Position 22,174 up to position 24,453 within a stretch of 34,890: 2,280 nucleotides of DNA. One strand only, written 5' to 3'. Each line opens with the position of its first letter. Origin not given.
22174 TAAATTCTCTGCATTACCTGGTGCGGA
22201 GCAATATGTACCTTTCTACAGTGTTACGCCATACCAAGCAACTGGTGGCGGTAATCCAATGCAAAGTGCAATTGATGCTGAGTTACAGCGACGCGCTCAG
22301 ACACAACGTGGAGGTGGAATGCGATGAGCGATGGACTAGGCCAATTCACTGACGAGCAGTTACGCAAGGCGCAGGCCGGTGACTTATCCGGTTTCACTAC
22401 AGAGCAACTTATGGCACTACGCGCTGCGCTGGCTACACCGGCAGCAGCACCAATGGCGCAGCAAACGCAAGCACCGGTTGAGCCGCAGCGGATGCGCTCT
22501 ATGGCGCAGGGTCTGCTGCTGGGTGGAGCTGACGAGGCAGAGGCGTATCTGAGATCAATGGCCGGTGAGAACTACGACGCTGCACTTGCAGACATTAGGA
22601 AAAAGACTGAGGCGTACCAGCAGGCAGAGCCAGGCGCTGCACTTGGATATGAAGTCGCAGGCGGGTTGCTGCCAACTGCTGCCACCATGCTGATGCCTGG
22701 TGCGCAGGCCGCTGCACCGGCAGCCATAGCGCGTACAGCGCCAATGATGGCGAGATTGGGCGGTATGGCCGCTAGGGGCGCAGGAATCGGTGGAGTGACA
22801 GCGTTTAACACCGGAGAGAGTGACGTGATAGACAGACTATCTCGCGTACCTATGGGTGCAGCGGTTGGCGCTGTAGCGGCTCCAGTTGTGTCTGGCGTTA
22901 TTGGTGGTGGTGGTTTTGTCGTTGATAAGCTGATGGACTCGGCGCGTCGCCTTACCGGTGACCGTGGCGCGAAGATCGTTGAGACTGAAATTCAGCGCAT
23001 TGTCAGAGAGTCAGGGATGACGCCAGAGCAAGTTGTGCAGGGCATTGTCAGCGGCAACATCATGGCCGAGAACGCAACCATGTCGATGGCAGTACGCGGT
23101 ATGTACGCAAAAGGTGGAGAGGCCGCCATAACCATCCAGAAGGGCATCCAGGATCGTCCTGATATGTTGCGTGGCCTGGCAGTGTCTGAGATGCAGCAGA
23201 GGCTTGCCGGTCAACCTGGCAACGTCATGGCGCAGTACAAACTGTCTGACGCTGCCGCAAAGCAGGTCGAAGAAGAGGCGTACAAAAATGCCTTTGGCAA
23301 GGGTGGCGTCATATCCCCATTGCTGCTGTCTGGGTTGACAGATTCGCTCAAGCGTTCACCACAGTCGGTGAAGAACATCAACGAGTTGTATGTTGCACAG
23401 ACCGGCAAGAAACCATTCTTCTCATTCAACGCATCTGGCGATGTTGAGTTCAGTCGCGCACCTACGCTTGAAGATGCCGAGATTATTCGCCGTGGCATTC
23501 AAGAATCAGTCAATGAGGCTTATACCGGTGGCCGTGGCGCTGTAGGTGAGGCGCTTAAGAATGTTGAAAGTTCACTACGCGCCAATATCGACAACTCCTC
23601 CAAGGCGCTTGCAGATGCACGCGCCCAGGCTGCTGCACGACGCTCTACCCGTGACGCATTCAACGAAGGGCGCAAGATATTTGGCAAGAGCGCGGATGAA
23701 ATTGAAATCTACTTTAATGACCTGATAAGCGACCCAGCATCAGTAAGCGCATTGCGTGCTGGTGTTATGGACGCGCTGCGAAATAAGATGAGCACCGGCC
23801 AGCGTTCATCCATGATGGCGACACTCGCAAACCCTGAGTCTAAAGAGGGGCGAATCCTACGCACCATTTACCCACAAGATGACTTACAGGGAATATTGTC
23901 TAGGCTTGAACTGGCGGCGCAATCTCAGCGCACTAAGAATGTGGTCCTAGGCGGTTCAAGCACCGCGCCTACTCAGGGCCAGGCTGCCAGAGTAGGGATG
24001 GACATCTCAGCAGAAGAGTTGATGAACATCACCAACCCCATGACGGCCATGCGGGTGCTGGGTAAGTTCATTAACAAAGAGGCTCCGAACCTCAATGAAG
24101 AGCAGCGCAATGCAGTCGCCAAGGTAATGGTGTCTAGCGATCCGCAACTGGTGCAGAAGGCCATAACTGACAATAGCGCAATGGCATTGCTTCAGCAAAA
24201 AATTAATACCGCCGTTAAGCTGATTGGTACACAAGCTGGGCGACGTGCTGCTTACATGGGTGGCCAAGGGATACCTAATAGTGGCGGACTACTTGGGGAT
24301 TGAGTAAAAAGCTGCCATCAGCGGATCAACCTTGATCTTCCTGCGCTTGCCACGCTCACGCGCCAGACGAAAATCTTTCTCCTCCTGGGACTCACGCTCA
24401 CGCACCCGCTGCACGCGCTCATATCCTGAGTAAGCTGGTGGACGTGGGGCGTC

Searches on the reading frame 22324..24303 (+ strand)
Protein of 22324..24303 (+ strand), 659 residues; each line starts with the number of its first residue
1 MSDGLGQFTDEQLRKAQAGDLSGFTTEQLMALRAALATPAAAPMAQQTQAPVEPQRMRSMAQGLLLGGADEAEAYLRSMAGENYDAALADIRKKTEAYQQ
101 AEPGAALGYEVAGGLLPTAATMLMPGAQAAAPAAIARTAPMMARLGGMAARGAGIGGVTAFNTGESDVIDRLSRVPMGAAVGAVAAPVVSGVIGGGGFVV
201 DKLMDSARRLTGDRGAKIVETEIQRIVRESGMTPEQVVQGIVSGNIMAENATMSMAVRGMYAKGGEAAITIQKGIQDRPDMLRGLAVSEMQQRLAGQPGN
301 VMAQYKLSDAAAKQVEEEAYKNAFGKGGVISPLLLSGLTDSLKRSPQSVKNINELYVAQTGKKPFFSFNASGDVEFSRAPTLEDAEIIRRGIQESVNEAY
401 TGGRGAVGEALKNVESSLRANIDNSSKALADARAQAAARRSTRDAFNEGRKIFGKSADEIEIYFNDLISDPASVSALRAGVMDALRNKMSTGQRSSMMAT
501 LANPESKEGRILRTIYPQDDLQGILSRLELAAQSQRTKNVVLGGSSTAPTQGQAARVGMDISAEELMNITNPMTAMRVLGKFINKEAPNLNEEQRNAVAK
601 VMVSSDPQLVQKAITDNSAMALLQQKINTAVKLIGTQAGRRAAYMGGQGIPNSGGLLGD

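Call 33: search_protein_families(library=phrogs, proteins=[window:22324-24303:+], max_evalue=0.00001)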
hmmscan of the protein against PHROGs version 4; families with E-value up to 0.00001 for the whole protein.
window:22324-24303:+ (659 aa): 1 family
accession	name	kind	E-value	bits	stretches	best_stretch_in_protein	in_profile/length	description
phrog_5880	-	unknown function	1.2e-24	87.9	1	10-629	18-643/661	-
